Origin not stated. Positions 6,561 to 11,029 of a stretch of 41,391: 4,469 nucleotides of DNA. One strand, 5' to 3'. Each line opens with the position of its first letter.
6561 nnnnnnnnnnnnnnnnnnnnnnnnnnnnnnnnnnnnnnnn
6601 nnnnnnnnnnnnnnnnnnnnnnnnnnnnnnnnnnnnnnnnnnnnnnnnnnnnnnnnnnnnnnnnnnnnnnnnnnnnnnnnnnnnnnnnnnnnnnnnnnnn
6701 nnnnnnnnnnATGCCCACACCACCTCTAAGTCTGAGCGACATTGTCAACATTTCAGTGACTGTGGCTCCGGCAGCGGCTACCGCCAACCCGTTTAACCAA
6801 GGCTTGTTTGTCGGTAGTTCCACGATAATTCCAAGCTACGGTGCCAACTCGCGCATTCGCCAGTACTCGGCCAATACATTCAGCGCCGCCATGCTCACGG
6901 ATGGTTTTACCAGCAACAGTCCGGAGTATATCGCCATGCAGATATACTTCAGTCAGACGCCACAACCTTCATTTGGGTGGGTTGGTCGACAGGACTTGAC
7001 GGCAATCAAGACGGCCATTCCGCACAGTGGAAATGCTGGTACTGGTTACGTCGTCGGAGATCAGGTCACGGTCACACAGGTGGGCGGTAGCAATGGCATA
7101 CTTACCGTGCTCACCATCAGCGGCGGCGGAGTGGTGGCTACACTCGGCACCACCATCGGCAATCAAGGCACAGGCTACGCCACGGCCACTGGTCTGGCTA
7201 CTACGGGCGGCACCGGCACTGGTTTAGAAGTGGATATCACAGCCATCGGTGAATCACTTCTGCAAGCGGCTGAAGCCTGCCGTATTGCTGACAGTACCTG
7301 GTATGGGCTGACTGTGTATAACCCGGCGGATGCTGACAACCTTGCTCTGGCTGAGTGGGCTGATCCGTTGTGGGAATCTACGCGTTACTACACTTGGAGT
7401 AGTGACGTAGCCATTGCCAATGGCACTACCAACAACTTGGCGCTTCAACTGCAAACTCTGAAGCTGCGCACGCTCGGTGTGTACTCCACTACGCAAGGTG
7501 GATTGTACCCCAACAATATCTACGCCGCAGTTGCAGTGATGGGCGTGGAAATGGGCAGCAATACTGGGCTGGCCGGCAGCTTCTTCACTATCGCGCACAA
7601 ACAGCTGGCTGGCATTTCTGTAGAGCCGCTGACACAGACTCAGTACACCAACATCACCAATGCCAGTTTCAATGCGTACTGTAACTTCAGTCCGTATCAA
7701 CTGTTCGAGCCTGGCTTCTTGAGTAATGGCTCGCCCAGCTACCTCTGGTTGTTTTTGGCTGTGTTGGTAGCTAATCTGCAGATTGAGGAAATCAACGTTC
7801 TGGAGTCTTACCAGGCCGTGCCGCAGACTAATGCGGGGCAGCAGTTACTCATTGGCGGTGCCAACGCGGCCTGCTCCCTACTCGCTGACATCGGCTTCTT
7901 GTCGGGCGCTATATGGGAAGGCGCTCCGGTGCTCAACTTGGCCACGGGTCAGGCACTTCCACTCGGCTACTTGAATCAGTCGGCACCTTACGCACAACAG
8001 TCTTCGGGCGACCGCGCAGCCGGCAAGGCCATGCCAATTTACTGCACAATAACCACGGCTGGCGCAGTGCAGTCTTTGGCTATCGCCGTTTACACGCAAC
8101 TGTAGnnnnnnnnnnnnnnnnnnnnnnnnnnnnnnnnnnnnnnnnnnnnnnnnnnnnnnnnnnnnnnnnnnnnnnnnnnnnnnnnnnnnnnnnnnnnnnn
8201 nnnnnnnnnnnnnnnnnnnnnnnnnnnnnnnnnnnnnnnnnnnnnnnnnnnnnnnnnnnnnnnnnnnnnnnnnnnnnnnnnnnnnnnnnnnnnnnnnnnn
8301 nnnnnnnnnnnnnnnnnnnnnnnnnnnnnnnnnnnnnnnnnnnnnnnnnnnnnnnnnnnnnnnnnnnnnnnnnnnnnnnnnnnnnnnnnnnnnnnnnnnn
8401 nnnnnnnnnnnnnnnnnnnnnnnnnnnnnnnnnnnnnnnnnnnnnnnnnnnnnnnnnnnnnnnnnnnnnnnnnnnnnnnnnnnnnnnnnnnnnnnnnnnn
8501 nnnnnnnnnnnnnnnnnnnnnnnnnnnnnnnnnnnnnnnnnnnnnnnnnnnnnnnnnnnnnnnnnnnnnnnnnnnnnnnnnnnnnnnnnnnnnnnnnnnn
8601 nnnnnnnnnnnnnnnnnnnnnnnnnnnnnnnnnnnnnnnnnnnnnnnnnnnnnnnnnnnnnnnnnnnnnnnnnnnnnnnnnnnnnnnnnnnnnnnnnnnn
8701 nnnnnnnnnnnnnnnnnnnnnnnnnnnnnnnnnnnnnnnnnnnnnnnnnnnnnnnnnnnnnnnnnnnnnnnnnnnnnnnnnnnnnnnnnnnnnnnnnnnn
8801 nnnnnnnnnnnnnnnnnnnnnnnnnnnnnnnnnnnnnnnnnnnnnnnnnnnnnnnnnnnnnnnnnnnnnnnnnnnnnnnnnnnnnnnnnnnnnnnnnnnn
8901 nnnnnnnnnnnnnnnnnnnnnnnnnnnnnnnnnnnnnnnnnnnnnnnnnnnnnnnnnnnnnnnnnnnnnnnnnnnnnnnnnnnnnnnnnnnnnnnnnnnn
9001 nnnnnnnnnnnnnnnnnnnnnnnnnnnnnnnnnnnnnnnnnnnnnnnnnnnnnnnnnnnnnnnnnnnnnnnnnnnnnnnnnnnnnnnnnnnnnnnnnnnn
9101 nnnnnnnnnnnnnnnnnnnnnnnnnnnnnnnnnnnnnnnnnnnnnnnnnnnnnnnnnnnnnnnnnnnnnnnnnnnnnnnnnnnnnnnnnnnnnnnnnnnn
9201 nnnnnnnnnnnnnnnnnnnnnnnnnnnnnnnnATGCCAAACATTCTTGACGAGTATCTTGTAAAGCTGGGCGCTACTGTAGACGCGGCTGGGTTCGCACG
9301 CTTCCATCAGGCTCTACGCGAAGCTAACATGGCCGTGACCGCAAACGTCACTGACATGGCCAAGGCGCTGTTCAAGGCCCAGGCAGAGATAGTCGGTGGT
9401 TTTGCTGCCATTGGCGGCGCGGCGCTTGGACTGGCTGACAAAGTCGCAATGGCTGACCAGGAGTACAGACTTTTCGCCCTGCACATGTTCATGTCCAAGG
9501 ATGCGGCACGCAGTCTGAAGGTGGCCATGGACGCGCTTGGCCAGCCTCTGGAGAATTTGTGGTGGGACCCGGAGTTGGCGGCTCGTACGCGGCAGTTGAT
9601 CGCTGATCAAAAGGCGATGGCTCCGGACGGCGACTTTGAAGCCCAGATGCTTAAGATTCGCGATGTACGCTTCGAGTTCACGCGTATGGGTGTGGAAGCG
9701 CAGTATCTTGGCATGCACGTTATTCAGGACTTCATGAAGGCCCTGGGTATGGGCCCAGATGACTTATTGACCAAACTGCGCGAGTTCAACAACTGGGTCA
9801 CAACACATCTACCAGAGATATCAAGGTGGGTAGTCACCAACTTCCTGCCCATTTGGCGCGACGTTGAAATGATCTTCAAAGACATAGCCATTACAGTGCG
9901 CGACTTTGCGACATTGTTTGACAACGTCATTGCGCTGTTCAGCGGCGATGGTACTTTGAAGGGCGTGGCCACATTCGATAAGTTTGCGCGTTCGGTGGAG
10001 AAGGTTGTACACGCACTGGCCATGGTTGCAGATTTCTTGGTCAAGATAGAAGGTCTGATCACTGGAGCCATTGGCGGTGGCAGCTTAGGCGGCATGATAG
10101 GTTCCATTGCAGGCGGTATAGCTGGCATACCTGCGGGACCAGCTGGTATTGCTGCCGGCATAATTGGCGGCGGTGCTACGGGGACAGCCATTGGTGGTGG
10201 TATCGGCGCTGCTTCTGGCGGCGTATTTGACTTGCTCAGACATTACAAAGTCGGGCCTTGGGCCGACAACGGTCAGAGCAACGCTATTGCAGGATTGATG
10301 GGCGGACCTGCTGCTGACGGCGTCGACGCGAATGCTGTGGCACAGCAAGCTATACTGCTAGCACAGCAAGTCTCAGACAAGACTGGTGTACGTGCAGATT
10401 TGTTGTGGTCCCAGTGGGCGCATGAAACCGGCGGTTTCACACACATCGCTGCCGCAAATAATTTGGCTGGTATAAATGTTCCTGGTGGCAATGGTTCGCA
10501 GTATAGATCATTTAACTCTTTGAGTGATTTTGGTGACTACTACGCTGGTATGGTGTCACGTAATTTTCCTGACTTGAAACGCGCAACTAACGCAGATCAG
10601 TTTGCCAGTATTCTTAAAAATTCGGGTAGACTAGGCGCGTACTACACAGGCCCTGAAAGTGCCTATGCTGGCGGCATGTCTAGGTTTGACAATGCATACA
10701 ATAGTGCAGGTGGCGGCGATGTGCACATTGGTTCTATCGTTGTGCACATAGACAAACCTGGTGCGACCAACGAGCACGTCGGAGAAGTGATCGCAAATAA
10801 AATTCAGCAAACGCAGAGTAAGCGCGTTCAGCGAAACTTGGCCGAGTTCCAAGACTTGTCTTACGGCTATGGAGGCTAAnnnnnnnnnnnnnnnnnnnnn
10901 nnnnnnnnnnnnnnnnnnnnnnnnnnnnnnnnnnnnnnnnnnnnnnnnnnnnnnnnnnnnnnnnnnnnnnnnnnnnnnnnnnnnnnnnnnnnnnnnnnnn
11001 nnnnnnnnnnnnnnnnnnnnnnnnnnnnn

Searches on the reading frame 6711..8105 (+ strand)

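Call 7: search_protein_families(library=phrogs, proteins=[window:6711-8105:+], max_evalue=0.001)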
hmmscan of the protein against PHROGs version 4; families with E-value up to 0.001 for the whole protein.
window:6711-8105:+ (464 aa): 3 families
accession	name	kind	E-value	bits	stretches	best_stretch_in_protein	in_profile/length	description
phrog_205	-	tail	6.1e-57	194.4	1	4-460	11-430/455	tail sheath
phrog_9590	-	unknown function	1.6e-22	81.1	1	268-461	186-371/377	-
phrog_38059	-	unknown function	7.6e-06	27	1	395-454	19-78/88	-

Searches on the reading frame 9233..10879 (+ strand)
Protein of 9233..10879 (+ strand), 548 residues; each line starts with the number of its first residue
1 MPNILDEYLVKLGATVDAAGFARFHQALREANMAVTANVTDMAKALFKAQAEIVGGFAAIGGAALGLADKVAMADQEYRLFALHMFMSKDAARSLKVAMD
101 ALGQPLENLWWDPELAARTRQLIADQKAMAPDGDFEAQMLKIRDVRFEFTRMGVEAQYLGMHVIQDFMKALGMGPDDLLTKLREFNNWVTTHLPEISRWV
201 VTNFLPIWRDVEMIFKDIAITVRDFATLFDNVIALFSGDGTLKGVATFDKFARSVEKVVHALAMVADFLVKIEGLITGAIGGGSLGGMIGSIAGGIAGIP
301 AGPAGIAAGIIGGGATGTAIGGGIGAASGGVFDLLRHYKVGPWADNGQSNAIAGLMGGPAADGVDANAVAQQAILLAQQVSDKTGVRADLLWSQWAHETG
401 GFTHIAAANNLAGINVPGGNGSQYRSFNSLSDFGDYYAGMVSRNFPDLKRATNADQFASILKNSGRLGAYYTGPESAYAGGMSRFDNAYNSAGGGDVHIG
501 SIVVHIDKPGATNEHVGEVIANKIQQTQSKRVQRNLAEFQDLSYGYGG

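Call 7: search_protein_families(library=phrogs, proteins=[window:9233-10879:+], max_evalue=0.001)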
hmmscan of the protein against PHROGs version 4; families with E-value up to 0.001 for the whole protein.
window:9233-10879:+ (548 aa): 4 families
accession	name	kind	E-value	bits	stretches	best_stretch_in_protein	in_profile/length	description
phrog_22539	-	unknown function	1.4e-09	38.3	1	54-266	233-432/626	-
phrog_12506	-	tail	8e-06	26.5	1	3-76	4-59/218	tail length tape measure protein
phrog_167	-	tail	3.8e-05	22.6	1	41-403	499-750/1555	tail length tape measure protein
phrog_9388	-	unknown function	0.00011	22.1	1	3-51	3-53/615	-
